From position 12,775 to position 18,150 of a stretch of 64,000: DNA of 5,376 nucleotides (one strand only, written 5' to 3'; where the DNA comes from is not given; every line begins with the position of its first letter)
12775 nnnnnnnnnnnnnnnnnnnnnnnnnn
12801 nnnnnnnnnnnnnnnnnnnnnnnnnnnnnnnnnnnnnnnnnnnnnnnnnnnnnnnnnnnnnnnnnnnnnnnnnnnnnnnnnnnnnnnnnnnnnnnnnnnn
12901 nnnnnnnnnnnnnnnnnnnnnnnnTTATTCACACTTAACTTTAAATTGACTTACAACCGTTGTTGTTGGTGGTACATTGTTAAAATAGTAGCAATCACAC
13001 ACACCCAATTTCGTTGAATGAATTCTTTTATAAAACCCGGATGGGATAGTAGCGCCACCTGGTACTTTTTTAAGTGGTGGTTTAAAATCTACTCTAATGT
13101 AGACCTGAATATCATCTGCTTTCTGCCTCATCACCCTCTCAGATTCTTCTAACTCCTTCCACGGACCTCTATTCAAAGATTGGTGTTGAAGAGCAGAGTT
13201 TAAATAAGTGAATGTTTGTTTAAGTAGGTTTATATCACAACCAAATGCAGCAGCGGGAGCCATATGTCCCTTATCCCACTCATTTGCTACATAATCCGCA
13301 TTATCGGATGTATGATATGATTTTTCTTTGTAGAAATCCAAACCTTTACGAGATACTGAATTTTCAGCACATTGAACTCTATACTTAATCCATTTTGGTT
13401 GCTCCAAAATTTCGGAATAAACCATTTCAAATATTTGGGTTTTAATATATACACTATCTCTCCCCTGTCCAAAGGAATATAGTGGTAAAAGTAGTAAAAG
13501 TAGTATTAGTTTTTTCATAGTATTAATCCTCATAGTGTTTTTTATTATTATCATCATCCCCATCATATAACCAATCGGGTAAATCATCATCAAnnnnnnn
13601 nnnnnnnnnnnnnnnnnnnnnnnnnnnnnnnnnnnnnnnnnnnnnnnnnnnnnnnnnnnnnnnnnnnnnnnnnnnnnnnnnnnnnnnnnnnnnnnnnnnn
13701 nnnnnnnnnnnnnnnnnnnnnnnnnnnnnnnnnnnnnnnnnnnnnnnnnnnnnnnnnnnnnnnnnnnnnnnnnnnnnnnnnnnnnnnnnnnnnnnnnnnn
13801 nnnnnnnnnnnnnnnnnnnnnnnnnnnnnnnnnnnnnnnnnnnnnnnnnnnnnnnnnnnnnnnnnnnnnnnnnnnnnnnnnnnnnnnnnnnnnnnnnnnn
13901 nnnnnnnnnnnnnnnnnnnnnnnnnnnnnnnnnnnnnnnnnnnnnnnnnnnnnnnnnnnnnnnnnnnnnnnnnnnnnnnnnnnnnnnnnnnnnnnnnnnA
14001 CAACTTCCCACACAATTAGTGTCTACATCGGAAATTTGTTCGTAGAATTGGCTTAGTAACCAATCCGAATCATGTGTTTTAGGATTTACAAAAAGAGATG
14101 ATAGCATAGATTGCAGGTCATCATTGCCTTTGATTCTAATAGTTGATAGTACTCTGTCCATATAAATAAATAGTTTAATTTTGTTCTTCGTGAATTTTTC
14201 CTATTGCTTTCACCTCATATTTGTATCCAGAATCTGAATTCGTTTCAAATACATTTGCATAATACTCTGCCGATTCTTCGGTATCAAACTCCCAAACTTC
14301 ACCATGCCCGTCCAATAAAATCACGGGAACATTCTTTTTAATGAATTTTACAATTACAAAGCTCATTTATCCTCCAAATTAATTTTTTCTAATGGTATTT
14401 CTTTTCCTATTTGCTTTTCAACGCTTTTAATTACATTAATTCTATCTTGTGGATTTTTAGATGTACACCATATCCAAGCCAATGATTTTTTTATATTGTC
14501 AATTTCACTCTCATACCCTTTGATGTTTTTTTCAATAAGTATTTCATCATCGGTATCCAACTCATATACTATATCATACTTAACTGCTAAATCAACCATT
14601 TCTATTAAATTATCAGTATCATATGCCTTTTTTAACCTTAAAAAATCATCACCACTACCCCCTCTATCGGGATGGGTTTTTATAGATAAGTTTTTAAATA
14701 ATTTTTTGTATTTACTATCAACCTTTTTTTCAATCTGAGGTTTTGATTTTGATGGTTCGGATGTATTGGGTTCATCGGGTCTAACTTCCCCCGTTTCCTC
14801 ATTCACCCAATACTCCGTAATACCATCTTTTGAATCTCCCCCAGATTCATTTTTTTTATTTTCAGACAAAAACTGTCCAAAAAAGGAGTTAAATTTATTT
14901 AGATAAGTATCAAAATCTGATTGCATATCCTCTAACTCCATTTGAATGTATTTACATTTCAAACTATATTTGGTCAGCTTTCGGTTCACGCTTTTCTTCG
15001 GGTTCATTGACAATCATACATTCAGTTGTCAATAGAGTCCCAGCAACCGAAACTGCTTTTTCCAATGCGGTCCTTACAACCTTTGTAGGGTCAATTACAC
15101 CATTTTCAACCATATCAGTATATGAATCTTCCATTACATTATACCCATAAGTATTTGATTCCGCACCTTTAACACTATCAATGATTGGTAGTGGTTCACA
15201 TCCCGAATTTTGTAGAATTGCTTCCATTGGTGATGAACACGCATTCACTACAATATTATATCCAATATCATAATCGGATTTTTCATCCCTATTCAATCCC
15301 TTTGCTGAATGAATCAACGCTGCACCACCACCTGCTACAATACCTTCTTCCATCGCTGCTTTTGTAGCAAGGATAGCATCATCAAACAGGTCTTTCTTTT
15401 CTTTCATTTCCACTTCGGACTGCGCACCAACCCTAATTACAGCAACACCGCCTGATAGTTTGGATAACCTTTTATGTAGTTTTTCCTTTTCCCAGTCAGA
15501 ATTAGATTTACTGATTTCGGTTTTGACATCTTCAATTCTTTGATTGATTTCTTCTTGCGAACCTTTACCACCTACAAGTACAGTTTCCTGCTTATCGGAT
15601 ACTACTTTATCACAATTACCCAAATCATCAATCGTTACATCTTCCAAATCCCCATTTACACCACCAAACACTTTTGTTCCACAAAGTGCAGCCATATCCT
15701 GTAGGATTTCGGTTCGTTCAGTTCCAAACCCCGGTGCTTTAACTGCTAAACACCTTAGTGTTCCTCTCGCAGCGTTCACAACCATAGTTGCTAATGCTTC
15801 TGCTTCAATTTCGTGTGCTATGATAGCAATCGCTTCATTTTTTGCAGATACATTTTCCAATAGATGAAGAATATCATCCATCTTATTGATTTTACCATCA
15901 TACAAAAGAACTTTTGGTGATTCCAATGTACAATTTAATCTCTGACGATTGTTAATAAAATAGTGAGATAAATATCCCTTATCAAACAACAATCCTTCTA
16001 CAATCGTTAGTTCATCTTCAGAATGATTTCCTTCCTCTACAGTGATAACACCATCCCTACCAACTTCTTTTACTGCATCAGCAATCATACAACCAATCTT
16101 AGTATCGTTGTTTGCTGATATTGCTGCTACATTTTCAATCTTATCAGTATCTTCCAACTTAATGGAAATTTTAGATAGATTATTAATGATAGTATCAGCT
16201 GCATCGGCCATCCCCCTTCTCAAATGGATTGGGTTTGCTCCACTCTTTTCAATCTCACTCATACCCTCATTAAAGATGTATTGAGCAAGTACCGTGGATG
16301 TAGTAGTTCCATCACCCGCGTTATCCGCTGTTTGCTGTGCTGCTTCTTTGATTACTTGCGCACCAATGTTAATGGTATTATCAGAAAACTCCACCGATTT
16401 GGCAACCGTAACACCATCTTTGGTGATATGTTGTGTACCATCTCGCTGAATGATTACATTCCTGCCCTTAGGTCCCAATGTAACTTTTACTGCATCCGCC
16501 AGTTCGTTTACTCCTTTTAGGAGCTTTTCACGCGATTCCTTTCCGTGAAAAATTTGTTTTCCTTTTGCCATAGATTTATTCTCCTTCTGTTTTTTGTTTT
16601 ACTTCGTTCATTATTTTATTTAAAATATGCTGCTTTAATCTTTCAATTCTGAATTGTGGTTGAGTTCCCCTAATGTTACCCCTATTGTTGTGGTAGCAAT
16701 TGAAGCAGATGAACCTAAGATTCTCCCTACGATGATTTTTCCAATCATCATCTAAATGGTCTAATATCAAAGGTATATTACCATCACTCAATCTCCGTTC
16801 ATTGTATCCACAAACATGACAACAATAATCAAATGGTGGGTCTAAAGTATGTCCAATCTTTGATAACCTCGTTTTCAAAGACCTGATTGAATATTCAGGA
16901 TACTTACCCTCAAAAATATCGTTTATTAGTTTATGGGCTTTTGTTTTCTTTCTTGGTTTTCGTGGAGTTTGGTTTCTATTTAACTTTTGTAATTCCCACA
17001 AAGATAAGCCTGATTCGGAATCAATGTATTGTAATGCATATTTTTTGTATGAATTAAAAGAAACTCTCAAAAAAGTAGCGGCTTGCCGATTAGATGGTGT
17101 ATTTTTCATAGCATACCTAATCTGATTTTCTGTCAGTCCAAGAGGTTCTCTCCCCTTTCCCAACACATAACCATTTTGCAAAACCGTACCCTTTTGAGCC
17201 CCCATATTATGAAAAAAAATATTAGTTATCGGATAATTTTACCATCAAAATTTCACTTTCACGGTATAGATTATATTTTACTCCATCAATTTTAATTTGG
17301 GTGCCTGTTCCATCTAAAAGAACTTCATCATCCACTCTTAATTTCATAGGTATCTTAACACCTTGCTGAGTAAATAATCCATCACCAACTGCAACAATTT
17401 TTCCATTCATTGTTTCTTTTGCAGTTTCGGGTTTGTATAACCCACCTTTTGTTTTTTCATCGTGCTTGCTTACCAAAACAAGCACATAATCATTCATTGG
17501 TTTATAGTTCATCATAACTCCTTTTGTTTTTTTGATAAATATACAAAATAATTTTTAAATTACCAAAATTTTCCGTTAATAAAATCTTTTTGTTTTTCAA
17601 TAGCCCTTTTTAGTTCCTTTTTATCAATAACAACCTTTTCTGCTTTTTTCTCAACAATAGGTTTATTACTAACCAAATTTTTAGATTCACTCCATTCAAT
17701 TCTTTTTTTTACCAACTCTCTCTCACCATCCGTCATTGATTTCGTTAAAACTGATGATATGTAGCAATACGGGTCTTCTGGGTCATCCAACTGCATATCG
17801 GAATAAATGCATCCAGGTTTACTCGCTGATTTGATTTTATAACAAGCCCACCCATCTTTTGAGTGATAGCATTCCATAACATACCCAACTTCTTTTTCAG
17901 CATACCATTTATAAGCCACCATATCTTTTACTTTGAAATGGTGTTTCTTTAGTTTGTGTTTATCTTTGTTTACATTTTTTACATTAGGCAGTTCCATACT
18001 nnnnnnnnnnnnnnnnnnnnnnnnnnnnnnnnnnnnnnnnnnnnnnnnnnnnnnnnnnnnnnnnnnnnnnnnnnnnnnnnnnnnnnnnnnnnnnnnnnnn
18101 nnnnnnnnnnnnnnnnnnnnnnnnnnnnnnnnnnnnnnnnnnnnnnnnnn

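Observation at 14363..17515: Phage proteostasis module: J-domain protein, GroEL, HNH endonuclease, GroES, with ClpS-like adaptor nearby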

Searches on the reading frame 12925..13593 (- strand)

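Call 3: search_protein_families(library=pfam, proteins=[window:12925-13593:-], max_evalue=0.1)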
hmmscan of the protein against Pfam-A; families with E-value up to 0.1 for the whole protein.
window:12925-13593:- (222 aa): 1 family
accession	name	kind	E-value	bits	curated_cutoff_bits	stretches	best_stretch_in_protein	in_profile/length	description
PF01223.29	Endonuclease_NS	-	6.8e-23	81.9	23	1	40-194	9-172/223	DNA/RNA non-specific endonuclease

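Call 4: search_protein_families(library=phrogs, proteins=[window:12925-13593:-], max_evalue=0.01)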
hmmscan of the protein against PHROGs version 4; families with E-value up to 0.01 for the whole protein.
window:12925-13593:- (222 aa): 1 family
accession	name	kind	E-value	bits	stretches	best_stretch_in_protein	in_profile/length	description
phrog_14168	-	DNA, RNA and nucleotide metabolism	6.4e-14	53.2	1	98-222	99-224/235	nuclease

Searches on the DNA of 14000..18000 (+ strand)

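Call 5: search_dna_similar(query=window:14000-18000:+, collection=phages, mode=near, max_rows=20)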
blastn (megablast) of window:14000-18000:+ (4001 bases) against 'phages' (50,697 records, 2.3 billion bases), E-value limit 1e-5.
No match.

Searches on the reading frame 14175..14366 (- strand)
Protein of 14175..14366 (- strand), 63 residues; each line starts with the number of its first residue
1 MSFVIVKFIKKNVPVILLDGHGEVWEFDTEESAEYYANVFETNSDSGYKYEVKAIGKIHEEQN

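Call 3: search_protein_families(library=pfam, proteins=[window:14175-14366:-], max_evalue=0.1)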
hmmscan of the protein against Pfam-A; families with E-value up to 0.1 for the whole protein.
window:14175-14366:- (63 aa): 0 families

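Call 4: search_protein_families(library=phrogs, proteins=[window:14175-14366:-], max_evalue=0.01)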
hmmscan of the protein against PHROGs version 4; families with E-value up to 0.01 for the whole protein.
window:14175-14366:- (63 aa): 0 families
